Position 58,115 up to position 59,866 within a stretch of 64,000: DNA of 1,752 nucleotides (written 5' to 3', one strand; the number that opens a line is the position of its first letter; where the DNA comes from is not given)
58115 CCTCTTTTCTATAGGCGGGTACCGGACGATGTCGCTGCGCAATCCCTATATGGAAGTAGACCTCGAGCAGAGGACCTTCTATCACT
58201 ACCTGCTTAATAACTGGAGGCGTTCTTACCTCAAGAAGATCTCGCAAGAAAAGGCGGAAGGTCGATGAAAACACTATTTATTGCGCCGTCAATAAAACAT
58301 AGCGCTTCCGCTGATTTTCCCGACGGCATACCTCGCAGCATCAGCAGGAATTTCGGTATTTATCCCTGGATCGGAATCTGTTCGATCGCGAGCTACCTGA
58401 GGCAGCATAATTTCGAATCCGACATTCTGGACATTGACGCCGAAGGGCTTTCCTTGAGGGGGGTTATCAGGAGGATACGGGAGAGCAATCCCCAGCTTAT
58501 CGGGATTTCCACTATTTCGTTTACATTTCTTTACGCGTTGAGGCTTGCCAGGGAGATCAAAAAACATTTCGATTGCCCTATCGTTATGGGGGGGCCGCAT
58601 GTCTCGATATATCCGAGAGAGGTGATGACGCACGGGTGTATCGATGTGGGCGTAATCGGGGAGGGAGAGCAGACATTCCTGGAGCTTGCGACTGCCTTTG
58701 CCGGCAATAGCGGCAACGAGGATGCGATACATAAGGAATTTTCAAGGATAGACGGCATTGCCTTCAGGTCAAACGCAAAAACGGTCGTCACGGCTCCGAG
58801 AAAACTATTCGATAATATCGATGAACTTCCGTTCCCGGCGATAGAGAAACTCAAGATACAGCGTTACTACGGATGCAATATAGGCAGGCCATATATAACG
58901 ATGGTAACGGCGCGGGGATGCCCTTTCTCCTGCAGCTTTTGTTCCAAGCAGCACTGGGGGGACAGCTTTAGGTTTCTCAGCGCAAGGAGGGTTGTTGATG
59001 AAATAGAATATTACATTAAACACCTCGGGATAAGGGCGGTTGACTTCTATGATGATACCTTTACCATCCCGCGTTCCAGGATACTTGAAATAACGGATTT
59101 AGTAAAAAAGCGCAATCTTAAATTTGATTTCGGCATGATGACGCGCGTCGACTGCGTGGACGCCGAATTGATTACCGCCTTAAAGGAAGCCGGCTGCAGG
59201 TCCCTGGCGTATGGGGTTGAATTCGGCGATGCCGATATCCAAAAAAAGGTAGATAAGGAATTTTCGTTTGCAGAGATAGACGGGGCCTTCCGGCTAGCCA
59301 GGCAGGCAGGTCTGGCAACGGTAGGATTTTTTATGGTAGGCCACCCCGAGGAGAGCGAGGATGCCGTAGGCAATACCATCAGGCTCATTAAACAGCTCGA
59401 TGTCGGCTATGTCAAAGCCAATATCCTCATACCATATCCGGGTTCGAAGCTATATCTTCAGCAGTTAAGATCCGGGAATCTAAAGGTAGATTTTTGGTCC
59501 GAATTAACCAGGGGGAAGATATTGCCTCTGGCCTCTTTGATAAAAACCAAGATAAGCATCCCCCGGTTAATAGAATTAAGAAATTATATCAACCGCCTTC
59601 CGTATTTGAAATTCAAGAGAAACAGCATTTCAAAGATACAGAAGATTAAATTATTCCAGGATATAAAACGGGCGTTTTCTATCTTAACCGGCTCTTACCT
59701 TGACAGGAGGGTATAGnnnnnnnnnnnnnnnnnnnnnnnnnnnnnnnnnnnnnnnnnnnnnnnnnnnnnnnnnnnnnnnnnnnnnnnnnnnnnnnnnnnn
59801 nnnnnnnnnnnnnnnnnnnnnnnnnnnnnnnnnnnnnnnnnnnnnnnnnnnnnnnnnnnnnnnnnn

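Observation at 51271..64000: Island rich in radical SAM, glycosyltransferase and prenyltransferase genes after 51 kb of housekeeping genes; candidate undescribed membrane-lipid or glycolipid tailoring system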

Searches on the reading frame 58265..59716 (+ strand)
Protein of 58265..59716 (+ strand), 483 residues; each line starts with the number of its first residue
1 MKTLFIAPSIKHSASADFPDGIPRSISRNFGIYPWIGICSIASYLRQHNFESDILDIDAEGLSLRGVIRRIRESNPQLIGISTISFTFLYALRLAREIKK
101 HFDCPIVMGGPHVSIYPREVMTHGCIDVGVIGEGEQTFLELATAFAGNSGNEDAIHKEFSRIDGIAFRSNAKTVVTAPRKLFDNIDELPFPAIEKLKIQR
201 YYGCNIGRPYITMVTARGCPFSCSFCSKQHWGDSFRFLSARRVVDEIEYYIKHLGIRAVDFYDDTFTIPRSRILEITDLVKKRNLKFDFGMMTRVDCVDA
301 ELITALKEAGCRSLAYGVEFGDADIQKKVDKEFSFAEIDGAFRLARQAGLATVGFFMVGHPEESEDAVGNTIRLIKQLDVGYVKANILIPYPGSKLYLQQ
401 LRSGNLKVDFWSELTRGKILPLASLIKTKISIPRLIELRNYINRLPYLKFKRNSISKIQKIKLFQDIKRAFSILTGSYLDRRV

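Call 4: search_protein_families(library=pfam, proteins=[window:58265-59716:+], max_evalue=0.01)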
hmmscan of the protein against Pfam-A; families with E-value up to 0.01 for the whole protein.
window:58265-59716:+ (483 aa): 3 families
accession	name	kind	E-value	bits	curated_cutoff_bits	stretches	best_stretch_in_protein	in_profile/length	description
PF02310.24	B12-binding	-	6.4e-23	81.3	32.1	1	31-141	10-120/121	B12 binding domain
PF04055.27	Radical_SAM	-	2.3e-22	80.4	29.5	1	214-375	2-166/166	Radical SAM superfamily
PF19864.5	Radical_SAM_N2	-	0.0036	17.2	29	1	102-163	84-146/151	Radical SAM proteins, N-terminal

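Call 8: search_protein_families(library=ncbifam, proteins=[window:58265-59716:+], max_evalue=0.01)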
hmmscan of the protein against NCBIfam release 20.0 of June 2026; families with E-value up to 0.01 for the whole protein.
window:58265-59716:+ (483 aa): 31 families (the best 25 are shown)
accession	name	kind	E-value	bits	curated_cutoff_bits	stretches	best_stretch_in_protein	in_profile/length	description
NF050148.1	rSAM_ApyD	equivalog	4.6e-52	177.3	750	1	68-400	67-393/645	RiPP biosynthesis radical SAM protein ApyD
TIGR03471.1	HpnJ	equivalog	1.9e-45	155.7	577.6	1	52-410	47-397/472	hopanoid biosynthesis associated radical SAM protein HpnJ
TIGR02026.1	BchE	equivalog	3.4e-44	151.5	481.35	1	31-474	18-467/497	magnesium-protoporphyrin IX monomethyl ester anaerobic oxidative cyclase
TIGR04479.1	bcpD_PhpK_rSAM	subfamily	3.9e-40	137.7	600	1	34-378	71-409/504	PhpK family radical SAM P-methyltransferase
TIGR04072.2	rSAM_ladder_B12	equivalog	3.4e-39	134.7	360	1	30-404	14-376/443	lipid biosynthesis B12-binding/radical SAM protein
NF038361.1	rSAM_Sden_1168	equivalog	1.9e-34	119.2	575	1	33-406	83-479/560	Sden_1168 family B12-binding radical SAM P-methyltransferase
TIGR04385.1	B12_rSAM_cofa1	equivalog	1.2e-30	107.2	450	1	32-378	18-364/438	B12 lower ligand biosynthesis radical SAM protein BzaD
NF033070.1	rSAM_AprD4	equivalog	4.8e-30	104.8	500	1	180-401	165-391/456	AprD4 family radical SAM diol-dehydratase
TIGR04295.1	B12_rSAM_oligo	hypoth_equivalog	8.4e-29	100.5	400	1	42-400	32-384/422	TIGR04295 family B12-binding domain-containing radical SAM protein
TIGR04367.1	HpnR_B12_rSAM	equivalog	1.4e-27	96.4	650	1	36-402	23-375/490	hopanoid C-3 methylase HpnR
TIGR04014.1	B12_SAM_MJ_0865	equivalog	2.7e-25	89.1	360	1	70-396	33-354/434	methyl-coenzyme M reductase glutamine C-methyltransferase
TIGR04013.1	B12_SAM_MJ_1487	hypoth_equivalog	2.6e-22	79.2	251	1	67-399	34-356/382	TIGR04013 family B12-binding domain/radical SAM domain-containing protein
TIGR03975.1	rSAM_ocin_1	subfamily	8.6e-22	77.4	281.85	1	65-378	118-430/606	RiPP maturation radical SAM C-methyltransferase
NF033712.0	B12_rSAM_KedN5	subfamily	1.9e-20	72.6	700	1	70-270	57-255/624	KedN5 family methylcobalamin-dependent radical SAM C-methyltransferase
NF040542.1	rSAM_RCCLKC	equivalog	6.2e-19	68.4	450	1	36-358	14-330/423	arsinothricin biosynthesis radical SAM protein ArsL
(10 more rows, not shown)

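Call 76: search_solved_structures(query=window:58265-59713:+, max_evalue=0.00001)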
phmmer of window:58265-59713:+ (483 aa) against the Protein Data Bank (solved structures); distinct sequences matched with E-value up to 0.00001: 5.
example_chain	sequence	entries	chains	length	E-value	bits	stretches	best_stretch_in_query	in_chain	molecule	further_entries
6fd2_B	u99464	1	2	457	3.3e-24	88.7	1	182-398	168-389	Putative apramycin biosynthetic oxidoreductase 4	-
9ccb_A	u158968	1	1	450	9.1e-16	60.8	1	95-396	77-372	Radical SAM core domain-containing protein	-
7kdx_A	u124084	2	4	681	6.1e-14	54.8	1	75-276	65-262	Methyltransferase TokK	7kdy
6wte_A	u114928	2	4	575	5.6e-09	38.5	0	42-147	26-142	B12-binding domain-containing protein | Tryptophan-C2-methyltransferase containing B12-binding domain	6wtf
5ul2_A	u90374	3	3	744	5e-07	32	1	39-298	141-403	OxsB protein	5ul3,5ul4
